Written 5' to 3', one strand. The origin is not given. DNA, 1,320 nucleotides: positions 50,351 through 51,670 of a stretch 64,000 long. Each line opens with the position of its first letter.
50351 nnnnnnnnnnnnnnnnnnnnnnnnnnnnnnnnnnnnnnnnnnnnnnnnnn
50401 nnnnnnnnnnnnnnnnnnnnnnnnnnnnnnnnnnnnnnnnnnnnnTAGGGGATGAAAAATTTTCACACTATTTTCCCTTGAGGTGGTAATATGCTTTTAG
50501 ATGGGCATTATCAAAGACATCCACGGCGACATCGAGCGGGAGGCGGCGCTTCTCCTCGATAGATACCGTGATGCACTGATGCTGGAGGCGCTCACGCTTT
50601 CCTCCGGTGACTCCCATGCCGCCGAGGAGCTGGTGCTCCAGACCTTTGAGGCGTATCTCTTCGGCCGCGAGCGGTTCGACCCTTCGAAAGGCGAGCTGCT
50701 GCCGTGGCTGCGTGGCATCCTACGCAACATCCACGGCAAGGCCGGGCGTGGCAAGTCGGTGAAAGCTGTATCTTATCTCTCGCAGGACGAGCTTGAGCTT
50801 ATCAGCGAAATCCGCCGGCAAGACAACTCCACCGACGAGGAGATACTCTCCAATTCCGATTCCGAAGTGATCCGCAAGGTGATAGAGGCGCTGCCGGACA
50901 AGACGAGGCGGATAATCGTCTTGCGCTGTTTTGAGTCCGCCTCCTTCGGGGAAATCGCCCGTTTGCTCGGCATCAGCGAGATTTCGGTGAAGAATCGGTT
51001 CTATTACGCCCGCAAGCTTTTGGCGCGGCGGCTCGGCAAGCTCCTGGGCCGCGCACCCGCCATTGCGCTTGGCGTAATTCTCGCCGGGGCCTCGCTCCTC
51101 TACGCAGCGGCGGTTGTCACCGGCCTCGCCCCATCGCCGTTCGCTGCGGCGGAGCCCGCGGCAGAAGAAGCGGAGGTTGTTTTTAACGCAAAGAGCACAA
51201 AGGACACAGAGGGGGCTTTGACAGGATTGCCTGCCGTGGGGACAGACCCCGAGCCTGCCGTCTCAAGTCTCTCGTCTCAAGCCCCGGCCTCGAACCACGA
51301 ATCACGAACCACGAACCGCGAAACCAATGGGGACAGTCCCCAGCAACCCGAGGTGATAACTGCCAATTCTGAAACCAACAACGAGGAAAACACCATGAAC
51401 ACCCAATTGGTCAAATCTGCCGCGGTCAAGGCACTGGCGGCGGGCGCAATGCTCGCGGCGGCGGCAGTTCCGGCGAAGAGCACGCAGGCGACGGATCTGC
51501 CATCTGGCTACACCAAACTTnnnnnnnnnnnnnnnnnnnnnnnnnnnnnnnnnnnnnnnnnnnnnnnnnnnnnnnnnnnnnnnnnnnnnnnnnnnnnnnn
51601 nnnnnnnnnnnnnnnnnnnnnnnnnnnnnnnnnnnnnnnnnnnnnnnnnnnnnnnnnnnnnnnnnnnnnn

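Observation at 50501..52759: ECF-type sigma factor ORF runs, with no stop, into a secreted lectin-like repeat protein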

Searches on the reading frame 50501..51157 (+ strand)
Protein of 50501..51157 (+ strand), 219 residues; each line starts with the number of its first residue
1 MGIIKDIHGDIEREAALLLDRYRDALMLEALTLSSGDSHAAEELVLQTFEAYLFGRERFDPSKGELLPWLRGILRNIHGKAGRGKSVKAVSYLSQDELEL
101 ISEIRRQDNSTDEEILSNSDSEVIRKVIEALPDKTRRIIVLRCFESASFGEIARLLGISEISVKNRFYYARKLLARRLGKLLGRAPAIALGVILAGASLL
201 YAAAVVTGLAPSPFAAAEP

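Call 28: find_homologous_proteins(query=window:50501-51157:+, max_evalue=1e-10)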
Query seq(219 aa) (219 aa): 8 proteins with E <= 1e-10 among 3083 candidates.
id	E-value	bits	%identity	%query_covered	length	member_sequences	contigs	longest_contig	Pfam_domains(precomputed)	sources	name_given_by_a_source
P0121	2.1e-130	450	99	100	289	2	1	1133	PF04545.23,PF08281.19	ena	-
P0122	6.3e-130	449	98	100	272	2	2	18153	PF04545.23,PF04542.21,PF08281.19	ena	-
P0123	6.2e-80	286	64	100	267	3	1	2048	PF04545.23,PF04542.21,PF08281.19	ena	-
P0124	3.7e-75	270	77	76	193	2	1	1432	PF04545.23,PF08281.19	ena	-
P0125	1.8e-72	261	76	74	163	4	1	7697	PF04545.23,PF08281.19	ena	-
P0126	5.2e-68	247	98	55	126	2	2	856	PF04542.21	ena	-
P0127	3.2e-39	153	71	46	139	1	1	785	PF04542.21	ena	-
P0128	1.4e-23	102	49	54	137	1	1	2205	-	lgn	-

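Call 30: find_encoding_contigs(protein=P0122, flank=8000, max_places=4)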
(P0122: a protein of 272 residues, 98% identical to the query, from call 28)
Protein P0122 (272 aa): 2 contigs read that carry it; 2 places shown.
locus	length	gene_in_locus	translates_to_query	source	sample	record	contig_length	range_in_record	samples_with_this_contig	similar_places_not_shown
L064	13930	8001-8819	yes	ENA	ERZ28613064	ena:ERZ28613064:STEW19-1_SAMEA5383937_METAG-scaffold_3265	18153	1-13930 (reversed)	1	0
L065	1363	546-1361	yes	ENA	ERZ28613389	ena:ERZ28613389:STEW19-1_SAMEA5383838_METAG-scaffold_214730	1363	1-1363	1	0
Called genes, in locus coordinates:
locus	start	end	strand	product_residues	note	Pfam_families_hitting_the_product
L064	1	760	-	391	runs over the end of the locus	PF13377:Peripla_BP_3, PF00165:HTH_AraC (faint), PF12833:HTH_18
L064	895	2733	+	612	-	-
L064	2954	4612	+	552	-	PF00483:NTP_transferase, PF12804:NTP_transf_3, PF01636:APH, PF02958:EcKL (faint)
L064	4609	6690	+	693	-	-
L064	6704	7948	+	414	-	PF07690:MFS_1, PF03137:OATP (weak)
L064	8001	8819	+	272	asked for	PF04542:Sigma70_r2 (faint), PF04545:Sigma70_r4, PF08281:Sigma70_r4_2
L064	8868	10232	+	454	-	-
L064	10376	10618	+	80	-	PF02604:PhdYeFM_antitox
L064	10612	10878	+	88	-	PF05016:ParE_toxin (weak), PF06769:YoeB_toxin (weak)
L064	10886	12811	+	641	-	PF07715:Plug, PF00593:TonB_dep_Rec_b-barrel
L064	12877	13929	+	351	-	?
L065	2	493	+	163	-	?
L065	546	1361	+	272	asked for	PF04542:Sigma70_r2 (faint), PF04545:Sigma70_r4, PF08281:Sigma70_r4_2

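Call 42: find_encoding_contigs(protein=P0121, flank=3000, max_places=3)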
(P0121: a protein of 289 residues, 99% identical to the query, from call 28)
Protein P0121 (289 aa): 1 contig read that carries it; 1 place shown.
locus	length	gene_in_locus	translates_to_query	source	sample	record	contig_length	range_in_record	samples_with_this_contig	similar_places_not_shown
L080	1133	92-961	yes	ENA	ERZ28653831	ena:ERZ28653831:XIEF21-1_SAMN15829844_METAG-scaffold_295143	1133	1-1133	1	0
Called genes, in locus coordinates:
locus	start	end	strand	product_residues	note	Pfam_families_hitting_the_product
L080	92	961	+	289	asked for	PF04545:Sigma70_r4 (weak), PF08281:Sigma70_r4_2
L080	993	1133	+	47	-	?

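Call 43: find_encoding_contigs(protein=P0123, flank=3000, max_places=3)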
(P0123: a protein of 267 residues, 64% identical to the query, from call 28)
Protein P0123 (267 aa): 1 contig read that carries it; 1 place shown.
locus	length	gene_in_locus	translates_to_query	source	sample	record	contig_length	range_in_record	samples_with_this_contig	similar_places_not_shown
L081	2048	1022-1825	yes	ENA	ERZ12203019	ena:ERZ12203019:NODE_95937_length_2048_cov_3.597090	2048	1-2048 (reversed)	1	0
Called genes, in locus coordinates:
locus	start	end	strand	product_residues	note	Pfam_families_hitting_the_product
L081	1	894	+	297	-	?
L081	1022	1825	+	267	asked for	PF04542:Sigma70_r2 (faint), PF08281:Sigma70_r4_2, PF04545:Sigma70_r4 (weak)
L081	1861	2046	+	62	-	?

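Call 65: search_protein_representatives(protein=window:50501-51157:+)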
Query: 219 residues. Proteins with E-value up to 0.001 (for the whole library): 8533; up to 1e-10: 192; up to 1e-30: 21. The best 150 are listed.
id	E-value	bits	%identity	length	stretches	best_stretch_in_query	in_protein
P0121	6.6e-131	450.4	99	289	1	1-219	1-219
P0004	5.7e-128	440.8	97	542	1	1-219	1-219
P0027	2.0e-97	341.1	75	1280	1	1-219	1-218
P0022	4.9e-80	284.3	65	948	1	1-219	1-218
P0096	2.0e-52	194.2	50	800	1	1-219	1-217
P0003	3.0e-52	193.6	50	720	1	1-219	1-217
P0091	1.0e-51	191.9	50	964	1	1-219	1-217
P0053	4.9e-46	173.3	47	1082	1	1-219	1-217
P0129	1.0e-45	172.3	46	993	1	1-203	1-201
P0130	2.9e-45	170.8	47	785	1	1-219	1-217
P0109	8.5e-44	166.0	47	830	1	1-219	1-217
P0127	1.0e-39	152.7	71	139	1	1-100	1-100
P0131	1.9e-38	148.5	40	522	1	2-208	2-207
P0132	2.9e-38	147.9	43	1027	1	1-210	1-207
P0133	3.9e-37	144.3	54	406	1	69-218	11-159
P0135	1.6e-35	139.0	40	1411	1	1-211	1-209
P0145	4.6e-26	108.1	40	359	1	1-215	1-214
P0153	5.0e-23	98.2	38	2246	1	1-209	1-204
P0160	1.5e-21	93.4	34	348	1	1-206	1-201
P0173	4.0e-19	85.5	36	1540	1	1-205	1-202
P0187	1.3e-17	80.5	34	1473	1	1-216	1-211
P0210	3.8e-15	72.5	33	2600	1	5-203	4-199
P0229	1.3e-13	67.5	32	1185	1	1-209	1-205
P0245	1.8e-12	63.7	35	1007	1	1-208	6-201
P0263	7.4e-12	61.8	32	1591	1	1-210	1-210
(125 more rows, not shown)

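Call 68: list_cluster_members(proteins=[P0135, P0145, P0153, P0160, P0173, P0187, P0210, P0229, P0245, P0263])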
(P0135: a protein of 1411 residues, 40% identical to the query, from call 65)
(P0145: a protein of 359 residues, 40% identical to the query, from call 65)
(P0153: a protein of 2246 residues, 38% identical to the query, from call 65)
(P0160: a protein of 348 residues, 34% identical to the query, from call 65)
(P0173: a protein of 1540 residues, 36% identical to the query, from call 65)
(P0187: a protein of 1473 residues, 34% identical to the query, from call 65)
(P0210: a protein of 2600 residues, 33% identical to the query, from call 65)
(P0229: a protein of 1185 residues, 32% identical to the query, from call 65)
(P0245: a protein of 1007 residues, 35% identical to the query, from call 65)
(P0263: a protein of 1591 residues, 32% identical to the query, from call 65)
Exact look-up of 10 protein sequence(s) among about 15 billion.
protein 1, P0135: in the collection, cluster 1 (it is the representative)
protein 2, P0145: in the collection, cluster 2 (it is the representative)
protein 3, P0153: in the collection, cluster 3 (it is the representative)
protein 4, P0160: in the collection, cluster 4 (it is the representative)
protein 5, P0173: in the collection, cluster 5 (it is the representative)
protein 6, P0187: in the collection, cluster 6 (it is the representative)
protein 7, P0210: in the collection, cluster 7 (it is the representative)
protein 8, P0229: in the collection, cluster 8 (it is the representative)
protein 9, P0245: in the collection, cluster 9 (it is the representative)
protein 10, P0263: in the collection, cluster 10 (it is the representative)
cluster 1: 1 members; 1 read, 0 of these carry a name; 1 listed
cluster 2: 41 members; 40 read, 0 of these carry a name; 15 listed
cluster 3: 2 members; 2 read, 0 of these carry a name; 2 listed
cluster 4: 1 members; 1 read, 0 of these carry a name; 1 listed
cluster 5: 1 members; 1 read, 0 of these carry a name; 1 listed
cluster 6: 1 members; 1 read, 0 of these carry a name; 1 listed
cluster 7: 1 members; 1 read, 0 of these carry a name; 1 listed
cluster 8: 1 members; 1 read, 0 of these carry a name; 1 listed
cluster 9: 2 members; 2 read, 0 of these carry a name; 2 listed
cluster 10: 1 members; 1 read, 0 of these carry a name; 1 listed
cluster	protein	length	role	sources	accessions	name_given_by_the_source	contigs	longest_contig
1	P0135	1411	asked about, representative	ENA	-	-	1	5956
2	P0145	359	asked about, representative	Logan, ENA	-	-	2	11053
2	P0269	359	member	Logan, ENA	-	-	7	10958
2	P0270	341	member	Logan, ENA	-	-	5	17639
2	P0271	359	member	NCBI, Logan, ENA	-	-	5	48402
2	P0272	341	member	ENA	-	-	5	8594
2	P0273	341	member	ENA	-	-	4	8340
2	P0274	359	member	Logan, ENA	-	-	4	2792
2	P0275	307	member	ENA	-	-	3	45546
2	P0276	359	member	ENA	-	-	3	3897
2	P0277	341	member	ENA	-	-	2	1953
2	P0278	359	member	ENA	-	-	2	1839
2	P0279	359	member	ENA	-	-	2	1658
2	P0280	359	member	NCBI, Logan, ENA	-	-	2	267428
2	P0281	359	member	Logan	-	-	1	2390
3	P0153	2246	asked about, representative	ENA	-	-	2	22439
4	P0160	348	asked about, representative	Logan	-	-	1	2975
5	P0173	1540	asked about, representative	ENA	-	-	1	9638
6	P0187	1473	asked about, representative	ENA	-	-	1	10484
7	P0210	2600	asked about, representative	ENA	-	-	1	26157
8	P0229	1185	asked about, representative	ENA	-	-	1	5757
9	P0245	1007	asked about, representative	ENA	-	-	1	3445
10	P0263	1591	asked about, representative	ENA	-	-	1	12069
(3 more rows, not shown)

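Call 87: search_solved_structures(query=window:50501-51055:+, max_evalue=0.001)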
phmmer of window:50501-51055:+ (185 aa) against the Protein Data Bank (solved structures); distinct sequences matched with E-value up to 0.001: 10.
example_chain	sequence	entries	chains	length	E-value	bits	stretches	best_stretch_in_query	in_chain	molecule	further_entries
5wuq_A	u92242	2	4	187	5.4e-08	36.2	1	15-178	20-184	ECF RNA polymerase sigma factor SigW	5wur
8jzt_A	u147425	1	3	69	1.6e-06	31.4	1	120-166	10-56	RNA polymerase sigma factor SigF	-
6jhe_A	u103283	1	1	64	6e-05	26.3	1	121-179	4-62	ECF RNA polymerase sigma factor SigW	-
1or7_A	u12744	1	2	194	0.00023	24.4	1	88-182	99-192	RNA polymerase sigma-E factor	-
6pmi_F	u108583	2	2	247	0.00024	24.3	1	96-182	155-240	RNA polymerase sigma factor FliA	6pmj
2h27_A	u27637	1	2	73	0.00024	24.3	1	115-182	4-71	RNA polymerase Sigma E factor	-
6dv9_F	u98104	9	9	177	0.00031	24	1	11-178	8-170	ECF RNA polymerase sigma factor SigL | RNA polymerase sigma factor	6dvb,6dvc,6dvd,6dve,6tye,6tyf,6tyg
6jbq_F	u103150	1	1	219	0.00031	23.9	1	88-182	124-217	ECF RNA polymerase sigma-E factor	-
6in7_B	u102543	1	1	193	0.0005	23.3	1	66-183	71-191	RNA polymerase sigma-H factor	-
8z6g_B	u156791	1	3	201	0.00055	23.1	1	66-183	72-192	RNA polymerase sigma factor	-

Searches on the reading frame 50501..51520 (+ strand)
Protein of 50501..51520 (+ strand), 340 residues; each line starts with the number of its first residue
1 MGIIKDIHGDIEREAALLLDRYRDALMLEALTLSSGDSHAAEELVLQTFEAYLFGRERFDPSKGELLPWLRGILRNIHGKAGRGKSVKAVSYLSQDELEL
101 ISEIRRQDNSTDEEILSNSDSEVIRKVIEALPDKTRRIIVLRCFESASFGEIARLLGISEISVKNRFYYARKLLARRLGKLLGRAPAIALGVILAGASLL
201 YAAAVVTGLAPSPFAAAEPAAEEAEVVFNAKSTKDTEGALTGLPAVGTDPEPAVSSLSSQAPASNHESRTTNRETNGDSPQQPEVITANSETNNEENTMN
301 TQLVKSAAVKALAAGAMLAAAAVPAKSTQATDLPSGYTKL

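Call 95: predict_structure(alignment_id=A5)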
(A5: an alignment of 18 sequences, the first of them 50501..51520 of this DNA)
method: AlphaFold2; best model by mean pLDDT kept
length: 340 residues; sequences in the alignment: 18
mean_pLDDT: 47.6   pTM: 0.25
mean pLDDT of the five models: 47.6, 47.5, 45.6, 45.1, 42.7
residues with pLDDT >= 90: 0; 70-90: 53; 50-70: 76; < 50: 211
segments of 3 or more residues with pLDDT < 50: 84-125, 134-139, 141-145, 181-187, 189-191, 202-205, 208-340
pLDDT, mean of each block of 10 residues (from residue 1): 74 78 82 77 78 65 63 67 44 43 45 42 48 46 48 54 59 51 47 52 47 37 27 26 29 29 31 28 28 29 36 37 33 39
secondary structure, 60 per line:
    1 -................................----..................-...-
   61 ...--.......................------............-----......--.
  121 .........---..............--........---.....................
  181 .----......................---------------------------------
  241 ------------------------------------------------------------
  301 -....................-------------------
elements in order: H2-33 H38-55 H66-88 H95-106 H112-117 H120-129 H133-146 H149-156 H160-181 H186-207 H302-321
